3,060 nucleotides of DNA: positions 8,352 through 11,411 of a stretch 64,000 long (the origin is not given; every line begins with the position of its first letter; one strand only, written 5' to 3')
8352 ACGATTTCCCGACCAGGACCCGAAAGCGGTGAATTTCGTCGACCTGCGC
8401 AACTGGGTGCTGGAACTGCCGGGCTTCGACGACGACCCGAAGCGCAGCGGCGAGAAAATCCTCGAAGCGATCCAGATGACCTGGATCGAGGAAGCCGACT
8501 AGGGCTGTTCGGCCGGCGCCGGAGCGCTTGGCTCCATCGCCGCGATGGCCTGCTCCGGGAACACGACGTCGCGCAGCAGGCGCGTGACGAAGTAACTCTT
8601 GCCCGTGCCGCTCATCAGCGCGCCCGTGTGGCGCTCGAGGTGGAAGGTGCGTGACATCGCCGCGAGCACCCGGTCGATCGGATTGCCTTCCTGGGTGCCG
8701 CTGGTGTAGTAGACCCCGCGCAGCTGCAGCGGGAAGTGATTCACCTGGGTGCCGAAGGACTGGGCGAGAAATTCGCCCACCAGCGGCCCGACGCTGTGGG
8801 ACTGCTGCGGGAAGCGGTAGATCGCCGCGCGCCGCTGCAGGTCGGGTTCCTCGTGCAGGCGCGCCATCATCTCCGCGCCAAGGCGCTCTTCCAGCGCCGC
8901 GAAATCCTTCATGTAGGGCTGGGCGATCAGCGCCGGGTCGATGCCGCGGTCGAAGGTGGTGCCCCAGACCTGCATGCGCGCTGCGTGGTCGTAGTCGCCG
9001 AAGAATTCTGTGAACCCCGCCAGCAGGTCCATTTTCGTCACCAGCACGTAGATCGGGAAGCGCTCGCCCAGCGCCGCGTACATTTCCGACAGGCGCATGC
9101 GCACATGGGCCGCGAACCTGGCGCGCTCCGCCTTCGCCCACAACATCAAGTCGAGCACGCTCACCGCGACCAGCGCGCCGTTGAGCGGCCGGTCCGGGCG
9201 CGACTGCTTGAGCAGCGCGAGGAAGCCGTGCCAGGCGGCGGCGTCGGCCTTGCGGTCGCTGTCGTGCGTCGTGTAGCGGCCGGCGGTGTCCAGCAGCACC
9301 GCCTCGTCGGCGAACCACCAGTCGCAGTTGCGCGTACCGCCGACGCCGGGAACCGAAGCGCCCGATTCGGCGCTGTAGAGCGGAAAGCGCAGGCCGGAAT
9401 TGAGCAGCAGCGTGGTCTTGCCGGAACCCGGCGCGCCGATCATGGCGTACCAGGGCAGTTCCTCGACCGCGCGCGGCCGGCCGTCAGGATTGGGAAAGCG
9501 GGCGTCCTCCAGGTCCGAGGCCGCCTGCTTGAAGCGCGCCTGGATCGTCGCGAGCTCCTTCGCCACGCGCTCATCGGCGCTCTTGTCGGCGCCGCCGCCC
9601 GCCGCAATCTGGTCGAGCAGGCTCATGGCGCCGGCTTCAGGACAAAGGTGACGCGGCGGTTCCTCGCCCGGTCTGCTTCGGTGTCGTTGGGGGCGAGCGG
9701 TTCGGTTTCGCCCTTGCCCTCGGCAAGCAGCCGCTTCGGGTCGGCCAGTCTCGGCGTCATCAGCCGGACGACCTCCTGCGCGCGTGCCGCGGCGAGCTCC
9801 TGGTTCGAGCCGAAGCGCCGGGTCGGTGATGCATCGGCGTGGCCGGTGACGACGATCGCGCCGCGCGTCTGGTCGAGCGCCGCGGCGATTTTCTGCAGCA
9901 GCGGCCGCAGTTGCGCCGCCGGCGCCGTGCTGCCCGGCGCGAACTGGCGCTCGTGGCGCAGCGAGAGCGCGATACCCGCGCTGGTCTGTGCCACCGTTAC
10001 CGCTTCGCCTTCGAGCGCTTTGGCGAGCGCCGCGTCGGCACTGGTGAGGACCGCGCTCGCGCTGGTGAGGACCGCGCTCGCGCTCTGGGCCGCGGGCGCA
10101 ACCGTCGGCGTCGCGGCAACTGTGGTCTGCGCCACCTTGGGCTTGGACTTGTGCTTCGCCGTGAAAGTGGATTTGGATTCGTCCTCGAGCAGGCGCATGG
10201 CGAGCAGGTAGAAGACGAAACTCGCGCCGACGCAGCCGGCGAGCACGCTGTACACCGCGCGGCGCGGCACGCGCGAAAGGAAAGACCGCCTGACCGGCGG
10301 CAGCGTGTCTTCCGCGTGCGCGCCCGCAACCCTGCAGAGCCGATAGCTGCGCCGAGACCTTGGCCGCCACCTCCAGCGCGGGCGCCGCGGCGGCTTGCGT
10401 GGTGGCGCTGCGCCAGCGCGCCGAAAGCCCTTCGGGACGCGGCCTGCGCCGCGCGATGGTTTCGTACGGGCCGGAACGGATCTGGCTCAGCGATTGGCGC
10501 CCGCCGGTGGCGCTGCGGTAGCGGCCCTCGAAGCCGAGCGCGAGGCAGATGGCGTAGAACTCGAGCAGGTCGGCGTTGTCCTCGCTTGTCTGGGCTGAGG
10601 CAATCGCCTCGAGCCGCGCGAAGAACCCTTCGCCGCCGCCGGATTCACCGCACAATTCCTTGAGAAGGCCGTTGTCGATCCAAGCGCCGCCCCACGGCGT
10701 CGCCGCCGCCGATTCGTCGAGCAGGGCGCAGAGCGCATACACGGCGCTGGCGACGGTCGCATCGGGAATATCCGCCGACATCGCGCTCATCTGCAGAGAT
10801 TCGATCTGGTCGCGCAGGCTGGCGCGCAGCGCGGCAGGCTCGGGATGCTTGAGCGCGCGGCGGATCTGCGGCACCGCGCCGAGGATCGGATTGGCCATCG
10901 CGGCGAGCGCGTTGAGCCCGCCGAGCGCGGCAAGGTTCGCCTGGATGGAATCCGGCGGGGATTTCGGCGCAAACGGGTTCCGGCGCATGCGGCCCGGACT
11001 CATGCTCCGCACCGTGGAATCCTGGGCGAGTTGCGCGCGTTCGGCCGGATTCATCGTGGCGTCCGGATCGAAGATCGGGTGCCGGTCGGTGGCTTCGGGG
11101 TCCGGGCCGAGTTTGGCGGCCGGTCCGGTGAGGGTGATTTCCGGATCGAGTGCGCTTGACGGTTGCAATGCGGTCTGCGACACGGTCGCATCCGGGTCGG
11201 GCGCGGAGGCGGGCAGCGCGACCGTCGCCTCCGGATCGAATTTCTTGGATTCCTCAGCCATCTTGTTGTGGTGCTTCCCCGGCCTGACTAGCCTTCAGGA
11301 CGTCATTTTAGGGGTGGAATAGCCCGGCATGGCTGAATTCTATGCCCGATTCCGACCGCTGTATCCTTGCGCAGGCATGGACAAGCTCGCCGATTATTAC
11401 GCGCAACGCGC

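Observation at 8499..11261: Orphan DotU/TssL-OmpA gene plus a soluble TssM/IcmF NTPase-only gene, abutting the isc operon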

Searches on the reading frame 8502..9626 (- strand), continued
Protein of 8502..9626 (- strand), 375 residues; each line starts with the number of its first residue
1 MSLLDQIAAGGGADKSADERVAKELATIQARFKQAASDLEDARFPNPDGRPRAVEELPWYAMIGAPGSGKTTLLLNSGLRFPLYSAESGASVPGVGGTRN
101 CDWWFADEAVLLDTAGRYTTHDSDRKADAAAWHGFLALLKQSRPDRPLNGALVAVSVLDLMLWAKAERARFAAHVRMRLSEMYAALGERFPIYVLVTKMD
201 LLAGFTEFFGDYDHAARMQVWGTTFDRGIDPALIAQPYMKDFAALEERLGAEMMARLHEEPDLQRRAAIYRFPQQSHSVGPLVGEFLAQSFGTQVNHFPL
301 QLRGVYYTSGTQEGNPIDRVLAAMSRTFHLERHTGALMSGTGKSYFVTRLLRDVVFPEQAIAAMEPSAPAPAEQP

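Call 65: search_protein_families(library=pfam, max_evalue=0.0001, proteins=[L014:3598-4932:+, L014:4959-6260:+, L014:6267-9788:+, L014:9801-10676:+, L014:10725-11732:+, L014:11781-12275:+, L014:12286-13782:+, L014:13823-14299:+, L014:14340-15140:+, L014:15291-17534:+])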
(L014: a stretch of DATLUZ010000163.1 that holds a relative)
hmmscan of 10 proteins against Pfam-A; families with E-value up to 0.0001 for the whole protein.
L014:3598-4932:+ (445 aa): 1 family
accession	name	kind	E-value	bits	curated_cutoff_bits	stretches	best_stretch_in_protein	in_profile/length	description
PF05936.17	T6SS_VasE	-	1e-147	492.9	23.4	1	19-443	1-429/429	Bacterial Type VI secretion, VC_A0110, EvfL, ImpJ, VasE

L014:4959-6260:+ (434 aa): 2 families
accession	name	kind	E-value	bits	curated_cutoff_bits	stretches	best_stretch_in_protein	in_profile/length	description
PF09850.14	DotU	-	5.1e-68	229.2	27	1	58-259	1-203/205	Type VI secretion system protein DotU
PF00691.25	OmpA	-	1.6e-14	54.4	27.2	1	326-424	1-98/98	OmpA family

L014:6267-9788:+ (1174 aa): 3 families
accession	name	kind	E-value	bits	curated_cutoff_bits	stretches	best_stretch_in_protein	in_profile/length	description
PF14331.11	IcmF-related_N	-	5.9e-97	324.5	25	1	198-456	2-258/259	IcmF-related N-terminal domain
PF06761.17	IcmF-related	-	4.5e-85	286.2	27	1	508-811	1-306/308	Intracellular multiplication and human macrophage-killing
PF06744.18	IcmF_C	-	3.7e-09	37.2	26.7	1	1061-1152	5-103/106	Type VI secretion protein IcmF C2-like domain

L014:9801-10676:+ (292 aa): 1 family
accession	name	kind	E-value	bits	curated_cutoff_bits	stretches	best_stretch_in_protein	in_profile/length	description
PF09867.14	TagF_N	-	2.7e-46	157.3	27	1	8-143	1-135/135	TagF N-terminal domain, Type VI secretion system-associated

L014:10725-11732:+ (336 aa): 1 family
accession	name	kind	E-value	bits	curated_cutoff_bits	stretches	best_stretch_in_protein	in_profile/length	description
PF06812.17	ImpA_N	-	1.9e-27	96.1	26.9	1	10-133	1-118/119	ImpA, N-terminal, type VI secretion system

L014:11781-12275:+ (165 aa): 1 family
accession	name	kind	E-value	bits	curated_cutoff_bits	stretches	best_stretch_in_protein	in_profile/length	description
PF05591.17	T6SS_VipA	-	8e-58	195.1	24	1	9-159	2-153/155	Type VI secretion system, VipA, VC_A0107 or Hcp2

L014:12286-13782:+ (499 aa): 2 families
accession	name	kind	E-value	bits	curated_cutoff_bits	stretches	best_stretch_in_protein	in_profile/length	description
PF05943.17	VipB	-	6.2e-135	449.5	27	1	70-371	2-300/301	EvpB/VC_A0108, tail sheath N-terminal domain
PF18945.5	VipB_2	-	4.7e-42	143.2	27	1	382-493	2-112/112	EvpB/VC_A0108, tail sheath gpW/gp25-like domain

L014:13823-14299:+ (159 aa): 1 family
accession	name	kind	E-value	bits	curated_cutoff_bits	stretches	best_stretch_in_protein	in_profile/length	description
PF05638.18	T6SS_HCP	-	1e-41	142.7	23.5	1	6-134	1-129/129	Type VI secretion system effector, Hcp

L014:14340-15140:+ (267 aa): 1 family
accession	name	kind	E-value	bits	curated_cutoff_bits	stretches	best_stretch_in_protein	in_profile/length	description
PF07024.18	ImpE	-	5.5e-48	162.5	25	1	143-263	1-121/122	ImpE protein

L014:15291-17534:+ (748 aa): 1 family
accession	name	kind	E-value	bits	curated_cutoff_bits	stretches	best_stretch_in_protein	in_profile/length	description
PF05947.17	T6SS_TssF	-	8.2e-223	741.8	25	1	124-745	1-608/608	Type VI secretion system, TssF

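Call 70: search_protein_families(library=pfam, max_evalue=0.001, proteins=[L141:2-1699:+, L141:1702-2850:+, L141:2888-3586:+, L126:3-1166:+, P0137, P0217, L096:2-1390:+])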
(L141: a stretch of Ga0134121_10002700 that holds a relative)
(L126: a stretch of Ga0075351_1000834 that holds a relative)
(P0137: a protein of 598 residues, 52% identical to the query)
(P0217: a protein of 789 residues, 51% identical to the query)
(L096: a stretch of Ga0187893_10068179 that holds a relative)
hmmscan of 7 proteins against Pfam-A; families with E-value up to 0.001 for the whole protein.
L141:2-1699:+ (566 aa): 2 families
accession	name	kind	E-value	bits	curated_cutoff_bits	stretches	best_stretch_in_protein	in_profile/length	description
PF14331.11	IcmF-related_N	-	4.3e-82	275.8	25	1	324-565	3-241/259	IcmF-related N-terminal domain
PF09850.14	DotU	-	1.5e-46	159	27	1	22-201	1-188/205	Type VI secretion system protein DotU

L141:1702-2850:+ (383 aa): 3 families
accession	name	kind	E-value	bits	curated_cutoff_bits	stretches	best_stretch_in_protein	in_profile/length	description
PF20232.3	T6SS_FHA_C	-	1.4e-47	162.2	23.7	1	194-375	1-180/180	C-terminal domain of Type VI secretion system FHA protein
PF00498.31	FHA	-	3e-10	40.8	20.7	1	28-96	1-67/67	FHA domain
PF16697.10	Yop-YscD_cpl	-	8.6e-06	26.4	33.2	1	25-100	16-88/94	Inner membrane component of T3SS, cytoplasmic domain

L141:2888-3586:+ (233 aa): 1 family
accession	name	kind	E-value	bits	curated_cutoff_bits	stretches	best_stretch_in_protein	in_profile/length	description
PF03846.20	SulA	-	0.00046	20.8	23.1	1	61-132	20-91/91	Cell division inhibitor SulA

L126:3-1166:+ (388 aa): 2 families
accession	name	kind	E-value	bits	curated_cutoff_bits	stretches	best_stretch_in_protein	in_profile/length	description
PF14331.11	IcmF-related_N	-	4e-84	282.4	25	1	146-387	3-241/259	IcmF-related N-terminal domain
PF25199.1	nSTAND_NTPase5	-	0.00056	20.2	34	0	69-98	35-64/145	Novel STAND NTPase 5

P0137 (598 aa): 2 families
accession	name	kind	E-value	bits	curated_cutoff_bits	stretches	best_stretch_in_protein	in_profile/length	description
PF14331.11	IcmF-related_N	-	5.3e-80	268.9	25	1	354-598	2-243/259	IcmF-related N-terminal domain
PF09850.14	DotU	-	4.2e-49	167.4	27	1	53-227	1-177/205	Type VI secretion system protein DotU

P0217 (789 aa): 4 families
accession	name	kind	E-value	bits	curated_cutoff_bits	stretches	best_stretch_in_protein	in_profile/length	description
PF14331.11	IcmF-related_N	-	1.8e-83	280.3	25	1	353-612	3-258/259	IcmF-related N-terminal domain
PF06761.17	IcmF-related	-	1.3e-19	71.3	27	1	664-788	1-126/308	Intracellular multiplication and human macrophage-killing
PF00691.25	OmpA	-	3.9e-09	37.2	27.2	1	126-200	1-74/98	OmpA family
PF09850.14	DotU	-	0.00044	20.4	27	1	2-59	145-203/205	Type VI secretion system protein DotU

L096:2-1390:+ (463 aa): 2 families
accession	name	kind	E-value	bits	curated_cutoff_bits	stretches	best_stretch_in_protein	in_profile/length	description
PF09850.14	DotU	-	2.4e-47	161.7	27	1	79-294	1-200/205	Type VI secretion system protein DotU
PF00691.25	OmpA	-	8.2e-11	42.6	27.2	1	374-453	17-98/98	OmpA family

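Call 77: search_protein_families(library=padloc, max_evalue=0.01, proteins=[window:8502-9626:-, P0137])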
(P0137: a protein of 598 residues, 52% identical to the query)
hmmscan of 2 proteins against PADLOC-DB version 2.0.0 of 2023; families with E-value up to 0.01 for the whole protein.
window:8502-9626:- (375 aa): 0 families

P0137 (598 aa): 0 families

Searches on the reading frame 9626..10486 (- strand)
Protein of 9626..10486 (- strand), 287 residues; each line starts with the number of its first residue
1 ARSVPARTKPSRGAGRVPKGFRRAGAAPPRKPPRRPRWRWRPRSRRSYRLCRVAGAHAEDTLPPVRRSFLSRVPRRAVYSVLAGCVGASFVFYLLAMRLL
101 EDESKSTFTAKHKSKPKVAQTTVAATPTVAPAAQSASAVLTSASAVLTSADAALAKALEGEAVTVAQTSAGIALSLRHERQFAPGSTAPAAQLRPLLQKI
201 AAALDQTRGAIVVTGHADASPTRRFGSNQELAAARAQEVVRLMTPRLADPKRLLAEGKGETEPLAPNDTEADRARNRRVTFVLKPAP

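Call 4: search_protein_families(library=pfam, proteins=[window:9626-10486:-], max_evalue=0.01)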
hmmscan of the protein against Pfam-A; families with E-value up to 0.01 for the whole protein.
window:9626-10486:- (287 aa): 1 family
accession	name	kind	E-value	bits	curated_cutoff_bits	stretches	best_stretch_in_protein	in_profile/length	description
PF00691.25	OmpA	-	5.8e-15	55.9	27.2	1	182-277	2-98/98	OmpA family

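Call 5: search_protein_families(library=ncbifam, proteins=[window:9626-10486:-], max_evalue=0.01)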
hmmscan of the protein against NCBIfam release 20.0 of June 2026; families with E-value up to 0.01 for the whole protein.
window:9626-10486:- (287 aa): 36 families (the best 25 are shown)
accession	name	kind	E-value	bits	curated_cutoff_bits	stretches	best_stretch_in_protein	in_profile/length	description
NF005444.0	PRK07033.1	equivalog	1.3e-33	116.6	520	1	79-285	233-423/438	DotU family type VI secretion system protein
TIGR03350.1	type_VI_ompA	equivalog_domain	6.1e-33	113.7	139.8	1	152-280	4-134/137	type VI secretion system protein TssL, long form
NF006541.1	PRK09038.1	equivalog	8.9e-31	107.4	283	1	105-283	71-248/253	flagellar motor protein MotD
NF006508.0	PRK08944.1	subfamily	7.3e-27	94.4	259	1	131-284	132-288/304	MotB family protein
NF053611.1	YiaD_Gzip_OmpA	equivalog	1.2e-23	83.9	175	1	138-282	62-205/206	YiaD family glycine zipper/OmpA-like lipoprotein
NF005999.0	PRK08126.1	subfamily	5.1e-22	78.3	571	1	162-280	307-427/432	hypothetical protein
NF005382.1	PRK06925.1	equivalog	2.6e-18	67.1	264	1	161-284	98-224/225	flagellar motor protein MotS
NF004651.0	PRK05996.1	equivalog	1.5e-14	54.3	342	1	104-284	240-420/424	MotB family protein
NF053612.1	anchor_PA1041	equivalog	1.6e-14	54.4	250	1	164-282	117-234/236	PA1041 family peptidoglycan-binding anchor lipoprotein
NF005195.1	PRK06667.1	equivalog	5.9e-14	52.4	300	1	144-282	88-234/241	flagellar motor protein MotB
NF005831.1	PRK07734.1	equivalog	1.5e-13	51.1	301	1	160-283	121-248/250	flagellar motor protein MotB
NF053585.1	OMP_LP_YfiB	equivalog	1.6e-13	50.9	128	1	167-284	45-161/163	outer membrane lipoprotein YfiB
NF006543.0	PRK09039.1-2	equivalog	1.7e-13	51.1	305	1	197-283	258-347/350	peptidoglycan -binding protein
NF006285.1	PRK08457.1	equivalog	1.5e-12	47.8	250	1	111-284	61-231/253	flagellar motor protein MotB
NF045787.1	OmpABordt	equivalog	3.7e-12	46.3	200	1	192-280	99-186/194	outer membrane protein OmpA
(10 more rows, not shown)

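Call 77: search_protein_families(library=padloc, max_evalue=0.01, proteins=[window:9626-10327:-])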
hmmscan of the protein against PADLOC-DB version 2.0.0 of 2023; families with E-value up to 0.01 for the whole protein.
window:9626-10327:- (234 aa): 5 families
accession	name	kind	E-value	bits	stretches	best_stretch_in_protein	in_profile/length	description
PDLC00651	ZorB3|ZorB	-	5.5e-12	43.7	1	97-228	65-200/215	MotB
PDLC00612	ZorB1|ZorB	-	2.5e-08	31.8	1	157-226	186-262/293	MotB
PDLC00609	ZorB1|ZorB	-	1.3e-06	26.1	1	157-230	135-214/232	MotB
PDLC00610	ZorB1|ZorB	-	2.5e-05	22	1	156-227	148-231/254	MotB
PDLC00608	ZorB1|ZorB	-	0.00076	16.9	1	157-226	137-221/243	MotB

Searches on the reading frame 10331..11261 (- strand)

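Call 4: search_protein_families(library=pfam, proteins=[window:10331-11261:-], max_evalue=0.01)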
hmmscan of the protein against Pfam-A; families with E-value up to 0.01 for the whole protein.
window:10331-11261:- (310 aa): 1 family
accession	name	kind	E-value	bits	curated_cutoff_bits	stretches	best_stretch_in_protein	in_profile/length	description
PF09850.14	DotU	-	4.7e-47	160.7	27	1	119-294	2-178/205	Type VI secretion system protein DotU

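Call 5: search_protein_families(library=ncbifam, proteins=[window:10331-11261:-], max_evalue=0.01)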
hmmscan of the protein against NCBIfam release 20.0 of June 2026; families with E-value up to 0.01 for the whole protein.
window:10331-11261:- (310 aa): 7 families
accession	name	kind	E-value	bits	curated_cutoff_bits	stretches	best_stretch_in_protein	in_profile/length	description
NF005444.0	PRK07033.1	equivalog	1.3e-46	159.5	520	1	98-293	28-224/438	DotU family type VI secretion system protein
TIGR03349.1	IV_VI_DotU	subfamily_domain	1.2e-43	149.3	89.95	1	117-290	1-175/211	DotU/TssL family secretion system protein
NF005999.0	PRK08126.1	subfamily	3.4e-28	98.6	571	1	81-305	25-250/432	hypothetical protein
NF038228.1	IcmH_DotU_IVB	equivalog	1.2e-24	87.1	50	1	107-306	28-230/258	type IVB secretion system protein IcmH/DotU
NF038239.1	T6SS_TssL_short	exception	2.1e-11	43.7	180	1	129-252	12-137/207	type VI secretion system protein TssL, short form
NF011283.0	PRK14693.1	equivalog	2.4e-07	29.7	686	1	127-280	123-279/552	hypothetical protein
NF005445.0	PRK07034.1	equivalog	1.7e-06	27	703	1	117-263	142-284/536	hypothetical protein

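Call 77: search_protein_families(library=padloc, max_evalue=0.01, proteins=[window:10331-11261:-])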
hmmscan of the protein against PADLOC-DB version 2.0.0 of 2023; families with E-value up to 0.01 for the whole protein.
window:10331-11261:- (310 aa): 0 families

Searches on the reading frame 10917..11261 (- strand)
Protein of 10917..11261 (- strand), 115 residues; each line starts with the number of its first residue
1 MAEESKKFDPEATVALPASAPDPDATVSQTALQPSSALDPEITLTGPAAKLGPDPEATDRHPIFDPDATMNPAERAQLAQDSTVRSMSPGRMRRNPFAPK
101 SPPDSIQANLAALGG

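Call 62: find_homologous_proteins(query=window:10917-11261:-, max_evalue=0.001)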
Query seq(115 aa) (115 aa): 5 proteins with E <= 0.001 among 33 candidates.
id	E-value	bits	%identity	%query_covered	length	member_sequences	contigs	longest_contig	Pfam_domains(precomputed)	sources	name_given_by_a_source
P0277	1.4e-20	92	57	100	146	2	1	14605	-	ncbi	-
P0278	1.0e-18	86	57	80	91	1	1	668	-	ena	-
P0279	1.1e-17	82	63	65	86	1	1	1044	-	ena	-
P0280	4.0e-14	71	54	82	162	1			PF09850.15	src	-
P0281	4.5e-5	42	45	82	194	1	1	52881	PF09850.15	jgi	jgi:hypothetical protein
